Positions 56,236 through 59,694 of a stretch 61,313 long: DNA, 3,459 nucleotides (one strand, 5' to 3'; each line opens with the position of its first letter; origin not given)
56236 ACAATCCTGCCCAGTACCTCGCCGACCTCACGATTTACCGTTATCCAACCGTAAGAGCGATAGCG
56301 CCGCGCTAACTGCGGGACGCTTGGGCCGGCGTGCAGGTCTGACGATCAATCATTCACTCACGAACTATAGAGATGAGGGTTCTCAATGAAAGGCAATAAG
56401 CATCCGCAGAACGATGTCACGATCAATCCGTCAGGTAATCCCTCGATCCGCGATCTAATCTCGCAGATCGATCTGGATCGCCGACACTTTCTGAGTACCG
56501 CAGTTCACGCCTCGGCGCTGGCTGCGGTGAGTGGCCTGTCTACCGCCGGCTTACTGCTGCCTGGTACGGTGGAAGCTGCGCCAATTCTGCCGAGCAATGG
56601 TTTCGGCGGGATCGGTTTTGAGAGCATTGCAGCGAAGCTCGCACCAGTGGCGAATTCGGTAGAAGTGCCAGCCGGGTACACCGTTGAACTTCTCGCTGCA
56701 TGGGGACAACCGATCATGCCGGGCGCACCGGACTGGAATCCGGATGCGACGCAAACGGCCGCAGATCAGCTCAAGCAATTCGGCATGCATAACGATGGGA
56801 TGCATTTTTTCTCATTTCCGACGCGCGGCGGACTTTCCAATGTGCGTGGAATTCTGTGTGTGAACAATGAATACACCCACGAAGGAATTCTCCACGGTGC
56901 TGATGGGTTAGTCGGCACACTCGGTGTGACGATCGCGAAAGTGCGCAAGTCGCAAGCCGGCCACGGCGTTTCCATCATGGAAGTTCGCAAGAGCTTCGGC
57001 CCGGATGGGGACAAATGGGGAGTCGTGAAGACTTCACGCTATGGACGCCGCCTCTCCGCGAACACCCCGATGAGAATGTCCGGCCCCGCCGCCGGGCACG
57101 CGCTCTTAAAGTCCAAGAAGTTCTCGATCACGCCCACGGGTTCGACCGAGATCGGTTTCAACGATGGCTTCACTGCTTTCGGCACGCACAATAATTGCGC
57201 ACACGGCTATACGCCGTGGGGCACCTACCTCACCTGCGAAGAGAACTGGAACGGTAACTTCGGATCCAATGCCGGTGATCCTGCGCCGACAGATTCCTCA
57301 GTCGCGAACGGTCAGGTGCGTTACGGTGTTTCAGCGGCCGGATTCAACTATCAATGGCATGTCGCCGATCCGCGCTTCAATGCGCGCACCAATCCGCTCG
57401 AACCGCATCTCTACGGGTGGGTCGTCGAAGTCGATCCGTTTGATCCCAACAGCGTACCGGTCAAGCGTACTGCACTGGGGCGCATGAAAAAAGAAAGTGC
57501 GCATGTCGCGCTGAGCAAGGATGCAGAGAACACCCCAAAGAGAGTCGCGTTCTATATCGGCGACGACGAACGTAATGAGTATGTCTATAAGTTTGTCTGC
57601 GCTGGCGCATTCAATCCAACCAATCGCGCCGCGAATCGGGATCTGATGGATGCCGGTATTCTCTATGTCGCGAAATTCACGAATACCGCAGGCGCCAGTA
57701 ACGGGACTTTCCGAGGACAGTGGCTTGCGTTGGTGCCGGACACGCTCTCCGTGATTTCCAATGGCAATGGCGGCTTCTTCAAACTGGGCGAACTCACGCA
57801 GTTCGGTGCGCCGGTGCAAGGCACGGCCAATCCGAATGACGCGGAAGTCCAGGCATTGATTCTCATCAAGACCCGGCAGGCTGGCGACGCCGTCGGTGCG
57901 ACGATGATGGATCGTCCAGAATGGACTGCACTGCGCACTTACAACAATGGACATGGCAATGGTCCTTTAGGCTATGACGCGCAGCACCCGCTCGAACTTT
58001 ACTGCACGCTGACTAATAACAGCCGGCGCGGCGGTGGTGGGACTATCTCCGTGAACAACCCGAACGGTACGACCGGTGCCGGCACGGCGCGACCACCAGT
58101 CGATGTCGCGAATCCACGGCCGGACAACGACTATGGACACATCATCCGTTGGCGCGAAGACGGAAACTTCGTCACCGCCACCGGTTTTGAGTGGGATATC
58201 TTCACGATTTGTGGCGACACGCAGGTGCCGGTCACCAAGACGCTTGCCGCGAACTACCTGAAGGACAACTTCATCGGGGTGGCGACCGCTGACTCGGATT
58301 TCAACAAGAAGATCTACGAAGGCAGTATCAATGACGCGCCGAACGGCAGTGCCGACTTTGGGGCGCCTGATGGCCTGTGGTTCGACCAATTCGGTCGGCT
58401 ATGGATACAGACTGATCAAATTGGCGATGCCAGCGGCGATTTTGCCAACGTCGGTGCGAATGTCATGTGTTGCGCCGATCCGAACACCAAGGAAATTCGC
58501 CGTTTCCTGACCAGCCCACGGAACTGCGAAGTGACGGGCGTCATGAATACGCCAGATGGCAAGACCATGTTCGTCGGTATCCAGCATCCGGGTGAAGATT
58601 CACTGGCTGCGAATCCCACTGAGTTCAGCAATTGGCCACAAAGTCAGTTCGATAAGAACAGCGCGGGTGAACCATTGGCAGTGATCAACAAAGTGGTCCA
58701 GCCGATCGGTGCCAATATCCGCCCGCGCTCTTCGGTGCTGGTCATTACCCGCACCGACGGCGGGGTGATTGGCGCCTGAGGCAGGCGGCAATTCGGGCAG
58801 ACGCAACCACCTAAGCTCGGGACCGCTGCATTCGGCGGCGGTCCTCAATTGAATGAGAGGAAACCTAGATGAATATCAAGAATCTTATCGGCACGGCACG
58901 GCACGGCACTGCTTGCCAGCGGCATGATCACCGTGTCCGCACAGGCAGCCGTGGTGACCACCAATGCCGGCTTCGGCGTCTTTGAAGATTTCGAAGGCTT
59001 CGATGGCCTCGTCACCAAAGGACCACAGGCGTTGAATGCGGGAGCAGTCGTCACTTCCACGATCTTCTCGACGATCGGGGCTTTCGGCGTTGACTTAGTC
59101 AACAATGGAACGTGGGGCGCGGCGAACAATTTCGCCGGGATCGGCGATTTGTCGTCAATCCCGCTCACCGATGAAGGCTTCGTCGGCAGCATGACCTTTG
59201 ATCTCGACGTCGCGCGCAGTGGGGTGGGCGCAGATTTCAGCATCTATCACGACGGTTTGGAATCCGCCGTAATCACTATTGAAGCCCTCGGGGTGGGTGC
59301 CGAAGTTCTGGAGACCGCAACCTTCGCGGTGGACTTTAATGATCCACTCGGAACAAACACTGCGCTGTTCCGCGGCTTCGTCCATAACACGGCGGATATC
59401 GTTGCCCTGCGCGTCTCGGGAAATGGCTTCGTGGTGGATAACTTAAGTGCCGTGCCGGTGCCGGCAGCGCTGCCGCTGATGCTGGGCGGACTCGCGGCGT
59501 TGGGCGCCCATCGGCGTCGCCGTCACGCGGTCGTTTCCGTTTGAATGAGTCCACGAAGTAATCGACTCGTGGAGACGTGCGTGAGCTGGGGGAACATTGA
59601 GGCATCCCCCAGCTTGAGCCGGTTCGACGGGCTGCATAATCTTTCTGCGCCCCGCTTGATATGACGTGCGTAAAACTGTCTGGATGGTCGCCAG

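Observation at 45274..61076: Island of seven secreted proteins sharing a VP(L/V)P-hydrophobic-Arg-rich C-terminal sorting tail, interleaved with three Tat-exported alkaline phosphatases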

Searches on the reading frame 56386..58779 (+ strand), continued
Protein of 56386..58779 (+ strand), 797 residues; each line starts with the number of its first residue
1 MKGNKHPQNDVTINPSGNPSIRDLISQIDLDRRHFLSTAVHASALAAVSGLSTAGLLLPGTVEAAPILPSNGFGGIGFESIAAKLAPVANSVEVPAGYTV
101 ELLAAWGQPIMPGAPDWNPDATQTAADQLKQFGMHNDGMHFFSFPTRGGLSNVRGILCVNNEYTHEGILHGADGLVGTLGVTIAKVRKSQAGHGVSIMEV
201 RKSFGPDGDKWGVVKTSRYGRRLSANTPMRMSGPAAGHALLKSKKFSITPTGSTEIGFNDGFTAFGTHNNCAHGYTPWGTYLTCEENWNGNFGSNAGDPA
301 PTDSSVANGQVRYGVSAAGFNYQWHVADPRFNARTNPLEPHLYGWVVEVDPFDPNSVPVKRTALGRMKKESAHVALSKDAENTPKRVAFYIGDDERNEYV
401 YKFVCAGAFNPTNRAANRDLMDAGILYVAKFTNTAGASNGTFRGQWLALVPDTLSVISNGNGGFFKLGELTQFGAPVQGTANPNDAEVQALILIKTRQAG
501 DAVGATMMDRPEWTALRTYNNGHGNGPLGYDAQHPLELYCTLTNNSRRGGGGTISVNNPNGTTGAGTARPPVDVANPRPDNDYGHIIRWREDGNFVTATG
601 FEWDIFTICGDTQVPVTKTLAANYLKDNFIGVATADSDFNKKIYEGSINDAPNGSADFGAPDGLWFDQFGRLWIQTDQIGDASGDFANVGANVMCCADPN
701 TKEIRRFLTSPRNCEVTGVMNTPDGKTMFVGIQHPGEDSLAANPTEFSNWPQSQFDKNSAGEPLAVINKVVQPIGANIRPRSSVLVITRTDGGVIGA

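Call 94: search_protein_families(library=pfam, proteins=[L079:4598-6154:-, L050:4557-5705:-], max_evalue=0.001)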
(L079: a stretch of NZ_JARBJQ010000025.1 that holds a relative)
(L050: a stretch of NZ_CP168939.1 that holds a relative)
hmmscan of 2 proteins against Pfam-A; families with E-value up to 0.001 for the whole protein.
L079:4598-6154:- (519 aa): 1 family
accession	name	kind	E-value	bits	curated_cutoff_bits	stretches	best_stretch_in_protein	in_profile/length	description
PF09721.15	Exosortase_EpsH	-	2.7e-70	237.1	25.7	1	244-500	2-253/254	Transmembrane exosortase (Exosortase_EpsH)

L050:4557-5705:- (383 aa): 1 family
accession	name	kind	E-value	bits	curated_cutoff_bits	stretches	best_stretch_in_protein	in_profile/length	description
PF09721.15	Exosortase_EpsH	-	1.6e-69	234.6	25.7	1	109-365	2-253/254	Transmembrane exosortase (Exosortase_EpsH)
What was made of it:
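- On PEP-CTERM system: A verified exosortase lies next to phoX in two Dechloromonas loci (call 94).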

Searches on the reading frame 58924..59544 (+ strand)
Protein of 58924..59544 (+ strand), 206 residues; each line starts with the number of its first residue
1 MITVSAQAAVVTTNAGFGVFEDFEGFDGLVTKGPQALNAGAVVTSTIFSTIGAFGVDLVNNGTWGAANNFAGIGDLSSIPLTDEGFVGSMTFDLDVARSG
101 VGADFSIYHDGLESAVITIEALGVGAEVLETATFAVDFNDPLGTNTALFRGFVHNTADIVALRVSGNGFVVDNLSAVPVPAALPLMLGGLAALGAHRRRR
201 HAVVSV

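Call 3: search_protein_families(library=ncbifam, proteins=[window:58924-59544:+], max_evalue=1)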
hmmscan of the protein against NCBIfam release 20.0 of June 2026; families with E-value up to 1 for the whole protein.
window:58924-59544:+ (206 aa): 13 families
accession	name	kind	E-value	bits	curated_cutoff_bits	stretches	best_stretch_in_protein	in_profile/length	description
TIGR03370.1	VPLPA-CTERM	domain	5e-09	36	25.35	1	177-201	1-25/25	VPLPA-CTERM sorting domain-containing protein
NF038129.1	PEP_NF038129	equivalog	2.1e-05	24.4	65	1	131-200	123-194/194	NF038129 family PEP-CTERM protein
NF038126.1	PEP_CTERM_FxDxF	subfamily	0.0012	19.1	50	1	165-200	122-165/165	FxDxF family PEP-CTERM protein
NF038120.1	PEP_CTERM_QFxxD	subfamily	0.0025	17.7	80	1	149-199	162-215/215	NF038120 family PEP-CTERM protein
NF038124.1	PEP_CTERM_TLD_A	exception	0.01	15.5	100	1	171-200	205-234/235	PEP_CTERM-anchored TLD domain-containing protein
TIGR02595.1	PEP_CTERM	domain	0.03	15.2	16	1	177-200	1-23/24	PEP-CTERM sorting domain-containing protein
NF041927.1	Xrt_dep_XDP1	equivalog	0.036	14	125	1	175-200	217-242/242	exosortase-dependent surface protein XDP1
TIGR03901.2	MYXO-CTERM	domain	0.054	13.9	20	1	180-200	15-33/34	MYXO-CTERM sorting domain-containing protein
NF038119.1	PEP_CTERM_MHFG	equivalog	0.075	13.3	100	1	167-200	226-259/260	MHFG family PEP-CTERM protein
NF041538.1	PEP_EDSA_1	subfamily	0.19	11.3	100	1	173-200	279-307/307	EDSAP-1 family PEP-CTERM protein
TIGR03382.1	GC_trans_RRR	domain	0.39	11.4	15.85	0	175-198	3-27/27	MYXO-CTERM sorting domain-containing protein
NF033554.9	floc_PepA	equivalog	0.44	10.3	80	0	138-200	195-260/261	flocculation-associated PEP-CTERM protein PepA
NF038125.1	PEP_CTERM_THxN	subfamily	0.62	9.6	85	1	173-200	219-246/246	THxN family PEP-CTERM protein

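Call 4: search_protein_families(library=pfam, proteins=[window:58924-59544:+], max_evalue=0.1)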
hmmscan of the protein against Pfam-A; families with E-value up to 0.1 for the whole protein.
window:58924-59544:+ (206 aa): 1 family
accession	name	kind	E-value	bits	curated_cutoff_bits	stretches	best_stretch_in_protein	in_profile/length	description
PF07589.16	PEP-CTERM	-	0.00058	20.3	20.7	1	176-200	1-24/24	PEP-CTERM motif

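Call 34: search_solved_structures(query=window:58924-59544:+, max_evalue=1)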
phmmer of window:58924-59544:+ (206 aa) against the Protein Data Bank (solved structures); distinct sequences matched with E-value up to 1: 0.

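Call 38: find_homologous_proteins(query=window:58924-59544:+, max_evalue=0.001)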
Query window:58924-59544:+ (206 aa): 80 proteins with E <= 0.001 among 3353 candidates.
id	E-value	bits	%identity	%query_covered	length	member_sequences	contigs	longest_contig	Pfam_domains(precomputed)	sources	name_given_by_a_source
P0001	4.0e-124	430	100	100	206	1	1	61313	-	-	-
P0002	1.8e-109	382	90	100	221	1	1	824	-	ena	-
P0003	1.8e-99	349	81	90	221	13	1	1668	-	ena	-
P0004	3.0e-94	332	79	90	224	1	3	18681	-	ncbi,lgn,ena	-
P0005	1.3e-93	330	79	99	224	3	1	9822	-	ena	-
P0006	7.2e-93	328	78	94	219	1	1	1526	-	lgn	-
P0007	1.7e-91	323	80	90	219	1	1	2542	-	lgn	-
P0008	7.9e-91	321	77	90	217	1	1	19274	-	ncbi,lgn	-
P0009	1.6e-90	320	77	92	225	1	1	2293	-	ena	-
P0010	1.6e-89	317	76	98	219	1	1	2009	-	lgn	-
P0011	9.6e-89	314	77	97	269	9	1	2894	-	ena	-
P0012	8.6e-86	305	72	99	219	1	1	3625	-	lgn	-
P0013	1.9e-77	278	70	88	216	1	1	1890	-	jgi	-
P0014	4.7e-73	263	67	99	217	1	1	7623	-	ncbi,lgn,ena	-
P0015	8.8e-73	262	68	96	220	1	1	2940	-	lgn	-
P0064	1.7e-38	150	46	87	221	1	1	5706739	-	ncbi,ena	-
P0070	2.8e-35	140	46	98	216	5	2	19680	-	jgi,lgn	jgi:hypothetical protein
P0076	4.5e-18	84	37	96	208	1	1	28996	PF07589.17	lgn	-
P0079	1.2e-6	47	28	88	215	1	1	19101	-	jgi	-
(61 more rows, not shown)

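Call 52: predict_structure(alignment_id=A1)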
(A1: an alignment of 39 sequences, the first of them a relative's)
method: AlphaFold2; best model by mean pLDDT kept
length: 221 residues; sequences in the alignment: 39
mean_pLDDT: 86.0   pTM: 0.76
mean pLDDT of the five models: 86.0, 78.9, 78.2, 77.9, 76.4
residues with pLDDT >= 90: 146; 70-90: 39; 50-70: 23; < 50: 13
segments of 3 or more residues with pLDDT < 50: 11-20
pLDDT, mean of each block of 10 residues (from residue 1): 49 43 84 95 94 96 92 92 92 88 96 96 88 97 96 93 95 96 96 74 76 69 51
secondary structure, 60 per line:
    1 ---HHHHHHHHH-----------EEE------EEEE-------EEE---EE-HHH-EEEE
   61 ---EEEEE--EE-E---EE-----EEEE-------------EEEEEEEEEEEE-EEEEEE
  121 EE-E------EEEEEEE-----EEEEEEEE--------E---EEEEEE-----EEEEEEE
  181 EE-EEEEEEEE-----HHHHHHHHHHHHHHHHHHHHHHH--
elements in order: H4-12 E24-26 E33-36 E44-46 E57-60 E64-68 E85-88 E102-113 E115-122 E131-137 E143-150 E163-168 E174-182 E184-191 H197-219
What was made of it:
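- On VPLPA-CTERM / PEP-CTERM class: The AlphaFold2 model of the ORF5 family shows a C-terminal helix at residues 197-219 (call 52).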

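Call 56: fold_search(model_id=the predicted structure, library=pdb)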
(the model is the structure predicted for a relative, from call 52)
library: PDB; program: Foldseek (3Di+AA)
matches with E <= 10: 1813; with E <= 0.001: 14
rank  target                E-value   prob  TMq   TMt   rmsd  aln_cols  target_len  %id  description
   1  2y64_A                6.2e-05  0.99  0.27  0.34  14.0       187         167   13  Xylopentaose binding mutated (X-2 L110F) CBM4-2 Carbohydrate Binding Module from a Thermostable Rhodothermus marinus X (released 2012-03-07)
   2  2y6j                  1.1e-04  0.97  0.27  0.34  14.9       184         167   14  X-2 engineered mutated CBM4-2 Carbohydrate Binding Module from a Thermostable Rhodothermus marinus Xylanase (released 2012-03-07)
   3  1v0a                  1.3e-04  0.93  0.26  0.31  15.0       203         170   15  Family 11 Carbohydrate-Binding Module of cellulosomal cellulase Lic26A-Cel5E of Clostridium thermocellum (released 2005-01-12)
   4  2y6k_A                1.4e-04  0.97  0.27  0.34  14.5       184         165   14  Xylotetraose bound to X-2 engineered mutated CBM4-2 Carbohydrate Binding Module from a Thermostable Rhodothermus marin (released 2012-03-07)
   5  2lro_MODEL_1_A        2.6e-04  0.85  0.25  0.30  16.1       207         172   15  Solution structure, dynamics and binding studies of CtCBM11 (released 2013-02-06)
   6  3jxs_A                3.6e-04  0.89  0.25  0.31  14.4       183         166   11  Crystal structure of XG34, an evolved xyloglucan binding CBM (released 2009-10-27)
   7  9qpm                  3.9e-04  1.00  0.38  0.37  14.4       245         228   10  BtuJ1 (BT_1491) bound to cyanocobalamin (released 2026-03-25)
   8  6r31_A                4.3e-04  0.63  0.22  0.27  15.5       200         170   14  Family 11 Carbohydrate-Binding Module from Clostridium thermocellum in complex with beta-1,3-1,4-mixed-linked tetrasac (released 2020-02-05)
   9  3km5_A                4.6e-04  1.00  0.37  0.43   8.5       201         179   11  Crystal Structure Analysis of the K2 Cleaved Adhesin Domain of Lys-gingipain (Kgp) (released 2010-03-31)
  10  6r3m_A                4.9e-04  0.57  0.21  0.25  15.6       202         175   13  Family 11 Carbohydrate-Binding Module from Clostridium thermocellum in complex with beta-1,3-1,4-mixed-linked tetrasac (released 2020-02-05)
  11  6a99_A                6.2e-04  0.82  0.26  0.28  15.1       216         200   11  Crystal structure of a Stig cyclases Fisc from Fischerella sp. TAU in complex with (3Z)-3-(1-methyl-2-pyrrolidinyliden (released 2018-12-19)
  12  2wys_A                6.6e-04  0.97  0.31  0.17   8.2       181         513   13  High resolution crystallographic structure of the Clostridium thermocellum N-terminal endo-1,4-beta-D-xylanase 10B (Xy (released 2010-08-25)
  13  1k42_MODEL_1_A        6.9e-04  0.80  0.25  0.30  14.7       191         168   13  The Solution Structure of the CBM4-2 Carbohydrate Binding Module from a Thermostable Rhodothermus marinus Xyla (released 2002-05-29)
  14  9fct_A                9.3e-04  0.82  0.28  0.27  17.9       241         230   10  BtuJ1 - Bacteroides thetaiotaomicron B12 scavenging protein (released 2024-10-16)
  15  3km5_B                1.0e-03  0.96  0.31  0.38   9.8       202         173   12  Crystal Structure Analysis of the K2 Cleaved Adhesin Domain of Lys-gingipain (Kgp) (released 2010-03-31)
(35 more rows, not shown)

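Call 60: search_protein_representatives(alignment_id=A1)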
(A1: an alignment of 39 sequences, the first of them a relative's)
Query: 39 sequences, 219 profile positions. Proteins with E-value up to 0.001 (for the whole library): 2526; up to 1e-10: 479; up to 1e-30: 38. The best 150 are listed.
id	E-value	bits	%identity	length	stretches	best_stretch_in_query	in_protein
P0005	1.7e-87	308.8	-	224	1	1-218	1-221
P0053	2.6e-80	285.3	-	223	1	4-216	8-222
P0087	2.7e-75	268.9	-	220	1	11-218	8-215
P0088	1.3e-66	240.5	-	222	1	1-218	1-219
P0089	2.1e-65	236.6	-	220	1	6-218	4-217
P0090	3.7e-59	216.2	-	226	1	1-217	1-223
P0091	1.9e-54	200.8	-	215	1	3-218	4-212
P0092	2.5e-54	200.4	-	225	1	5-218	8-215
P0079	1.9e-53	197.5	-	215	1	3-219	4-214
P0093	8.0e-52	192.2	-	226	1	3-217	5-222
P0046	1.3e-50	188.2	-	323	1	78-208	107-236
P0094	8.2e-50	185.6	-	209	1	6-218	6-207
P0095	1.6e-49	184.7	-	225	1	1-218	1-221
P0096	2.7e-45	170.8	-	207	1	8-218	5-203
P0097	7.6e-45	169.4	-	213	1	1-218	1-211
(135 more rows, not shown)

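Call 72: find_encoding_contigs(protein=P0064, flank=6000, max_places=1)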
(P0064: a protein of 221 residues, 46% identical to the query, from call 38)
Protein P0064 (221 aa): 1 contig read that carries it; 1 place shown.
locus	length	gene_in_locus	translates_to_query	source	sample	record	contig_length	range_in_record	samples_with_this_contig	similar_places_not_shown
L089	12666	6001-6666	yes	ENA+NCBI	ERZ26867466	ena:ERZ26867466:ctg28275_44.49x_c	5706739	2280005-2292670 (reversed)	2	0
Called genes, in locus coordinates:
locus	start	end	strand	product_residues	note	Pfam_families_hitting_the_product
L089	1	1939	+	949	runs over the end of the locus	PF13510:Fer2_4, PF10588:NADH-G_4Fe-4S_3, PF12838:Fer4_7, PF13237:Fer4_10 (weak), PF22117:Fer4_Nqo3 (weak), PF04879:Molybdop_Fe4S4, PF00384:Molybdopterin, PF01568:Molydop_binding, +1 more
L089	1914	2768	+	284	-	PF02634:FdhD-NarQ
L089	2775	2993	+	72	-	PF11390:FdsD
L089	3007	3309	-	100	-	-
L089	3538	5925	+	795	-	PF05787:PhoX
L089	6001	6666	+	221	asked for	-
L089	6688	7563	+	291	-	-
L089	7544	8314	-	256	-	-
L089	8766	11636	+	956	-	PF07715:Plug, PF00593:TonB_dep_Rec_b-barrel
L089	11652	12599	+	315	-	-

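Call 73: find_encoding_contigs(protein=P0076, flank=6000, max_places=1)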
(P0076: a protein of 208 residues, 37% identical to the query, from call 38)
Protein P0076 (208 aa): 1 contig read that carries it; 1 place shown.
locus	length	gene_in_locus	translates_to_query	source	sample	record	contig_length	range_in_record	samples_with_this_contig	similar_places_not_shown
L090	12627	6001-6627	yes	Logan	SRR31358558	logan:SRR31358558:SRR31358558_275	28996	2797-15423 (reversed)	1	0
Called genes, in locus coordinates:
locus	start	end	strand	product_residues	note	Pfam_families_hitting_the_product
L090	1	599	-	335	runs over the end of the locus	PF01547:SBP_bac_1, PF13416:SBP_bac_8, PF13531:SBP_bac_11, PF13343:SBP_bac_6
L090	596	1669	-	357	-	PF00356:LacI, PF00532:Peripla_BP_1, PF13407:Peripla_BP_4 (weak), PF13377:Peripla_BP_3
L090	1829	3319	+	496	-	PF03009:GDPD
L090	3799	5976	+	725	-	PF05787:PhoX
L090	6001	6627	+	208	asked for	PF07589:PEP_exosort_dom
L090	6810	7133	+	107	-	-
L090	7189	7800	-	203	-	-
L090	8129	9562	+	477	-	PF18897:Gp3-like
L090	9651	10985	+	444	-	-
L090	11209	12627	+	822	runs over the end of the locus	-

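Call 74: find_encoding_contigs(protein=P0079, flank=6000, max_places=1)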
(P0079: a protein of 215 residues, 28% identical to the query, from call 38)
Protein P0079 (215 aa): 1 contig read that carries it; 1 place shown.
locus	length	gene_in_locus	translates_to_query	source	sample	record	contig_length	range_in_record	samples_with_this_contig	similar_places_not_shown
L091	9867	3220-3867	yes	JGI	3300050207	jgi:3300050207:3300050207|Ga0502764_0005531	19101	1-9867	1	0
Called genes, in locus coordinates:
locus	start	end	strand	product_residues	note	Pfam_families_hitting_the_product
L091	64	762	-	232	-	-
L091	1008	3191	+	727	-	PF05787:PhoX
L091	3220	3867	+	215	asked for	-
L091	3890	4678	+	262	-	-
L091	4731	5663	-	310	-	PF02729:OTCace_N, PF00185:OTCace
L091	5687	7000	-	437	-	PF00202:Aminotran_3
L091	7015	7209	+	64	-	-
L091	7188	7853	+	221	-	PF04307:YdjM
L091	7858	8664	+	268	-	PF00114:Pilin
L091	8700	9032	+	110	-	PF12112:DUF3579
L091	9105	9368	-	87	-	PF01649:Ribosomal_S20p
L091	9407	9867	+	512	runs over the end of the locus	PF03023:MurJ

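Call 75: find_encoding_contigs(protein=P0070, flank=6000, max_places=1)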
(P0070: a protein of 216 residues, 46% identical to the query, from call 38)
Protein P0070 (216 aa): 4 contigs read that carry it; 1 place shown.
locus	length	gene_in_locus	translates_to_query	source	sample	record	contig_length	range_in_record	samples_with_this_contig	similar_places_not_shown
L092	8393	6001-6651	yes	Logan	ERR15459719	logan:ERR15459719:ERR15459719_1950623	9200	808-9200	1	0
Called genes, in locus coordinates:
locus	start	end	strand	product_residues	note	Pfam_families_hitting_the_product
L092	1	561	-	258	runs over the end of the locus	-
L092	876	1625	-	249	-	-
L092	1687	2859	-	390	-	-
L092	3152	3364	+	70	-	-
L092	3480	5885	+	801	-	PF05787:PhoX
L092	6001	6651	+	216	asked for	-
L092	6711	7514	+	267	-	-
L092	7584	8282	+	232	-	-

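Call 77: search_protein_families(library=pfam, proteins=[L089:6688-7563:+, L091:3890-4678:+, L092:6711-7514:+, L092:7584-8282:+], max_evalue=0.01)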
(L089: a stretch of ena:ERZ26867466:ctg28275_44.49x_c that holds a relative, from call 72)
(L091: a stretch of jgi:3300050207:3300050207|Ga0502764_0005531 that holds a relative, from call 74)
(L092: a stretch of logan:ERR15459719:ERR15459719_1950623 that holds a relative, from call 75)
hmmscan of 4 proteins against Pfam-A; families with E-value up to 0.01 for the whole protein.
L089:6688-7563:+ (291 aa): 0 families

L091:3890-4678:+ (262 aa): 1 family
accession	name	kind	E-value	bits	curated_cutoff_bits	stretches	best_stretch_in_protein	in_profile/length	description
PF24517.2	CBM96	-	0.00013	22.2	26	1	37-110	15-87/164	Carbohydrate-binding module family 96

L092:6711-7514:+ (267 aa): 1 family
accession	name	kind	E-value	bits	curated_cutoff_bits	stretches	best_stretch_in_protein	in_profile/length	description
PF24517.2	CBM96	-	0.00013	22.2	26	1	23-109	3-87/164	Carbohydrate-binding module family 96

L092:7584-8282:+ (232 aa): 0 families

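Call 78: find_encoding_contigs(protein=P0003, flank=1500, max_places=4)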
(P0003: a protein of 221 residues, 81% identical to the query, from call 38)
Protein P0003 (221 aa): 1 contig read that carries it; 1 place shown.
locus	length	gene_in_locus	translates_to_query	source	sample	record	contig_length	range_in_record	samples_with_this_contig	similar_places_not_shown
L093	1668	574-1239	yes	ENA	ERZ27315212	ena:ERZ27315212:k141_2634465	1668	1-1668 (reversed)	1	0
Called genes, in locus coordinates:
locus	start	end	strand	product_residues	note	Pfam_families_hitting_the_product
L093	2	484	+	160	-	?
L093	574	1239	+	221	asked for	-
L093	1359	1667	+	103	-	?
